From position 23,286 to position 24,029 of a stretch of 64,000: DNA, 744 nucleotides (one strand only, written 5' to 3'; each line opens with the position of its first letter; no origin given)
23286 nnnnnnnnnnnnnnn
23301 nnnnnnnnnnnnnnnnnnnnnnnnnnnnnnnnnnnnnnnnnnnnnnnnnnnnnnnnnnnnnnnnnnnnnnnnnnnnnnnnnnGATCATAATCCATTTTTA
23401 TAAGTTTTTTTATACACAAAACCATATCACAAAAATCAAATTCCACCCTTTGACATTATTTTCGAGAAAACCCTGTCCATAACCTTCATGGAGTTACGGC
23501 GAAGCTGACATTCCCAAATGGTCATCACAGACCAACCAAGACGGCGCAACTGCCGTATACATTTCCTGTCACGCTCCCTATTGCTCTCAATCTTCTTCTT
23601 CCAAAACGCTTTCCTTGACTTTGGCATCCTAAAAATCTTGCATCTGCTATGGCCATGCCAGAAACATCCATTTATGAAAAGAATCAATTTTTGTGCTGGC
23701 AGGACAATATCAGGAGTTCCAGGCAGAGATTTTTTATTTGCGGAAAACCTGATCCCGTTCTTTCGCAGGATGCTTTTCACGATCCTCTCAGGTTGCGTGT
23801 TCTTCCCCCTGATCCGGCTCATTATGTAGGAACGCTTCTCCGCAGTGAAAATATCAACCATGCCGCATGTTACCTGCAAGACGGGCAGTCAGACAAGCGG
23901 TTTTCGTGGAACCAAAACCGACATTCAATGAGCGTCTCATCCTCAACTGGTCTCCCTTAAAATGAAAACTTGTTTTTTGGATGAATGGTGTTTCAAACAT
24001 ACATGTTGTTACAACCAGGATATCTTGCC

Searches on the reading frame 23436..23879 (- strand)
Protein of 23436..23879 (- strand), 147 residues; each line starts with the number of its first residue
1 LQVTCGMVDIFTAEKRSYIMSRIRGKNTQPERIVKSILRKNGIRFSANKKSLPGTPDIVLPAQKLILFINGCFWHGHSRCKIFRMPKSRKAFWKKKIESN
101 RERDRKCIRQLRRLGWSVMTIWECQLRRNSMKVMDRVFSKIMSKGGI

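Call 46: search_protein_families(library=pfam, proteins=[window:23436-23879:-], max_evalue=0.00001)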
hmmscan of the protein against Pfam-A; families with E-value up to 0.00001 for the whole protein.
window:23436-23879:- (147 aa): 2 families
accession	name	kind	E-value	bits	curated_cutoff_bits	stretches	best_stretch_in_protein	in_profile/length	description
PF03852.21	Vsr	-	1.1e-26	93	27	1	9-78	2-71/74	DNA mismatch endonuclease Vsr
PF18741.7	MTES_1575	-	3.2e-06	27.6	38.2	0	97-141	52-96/96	REase_MTES_1575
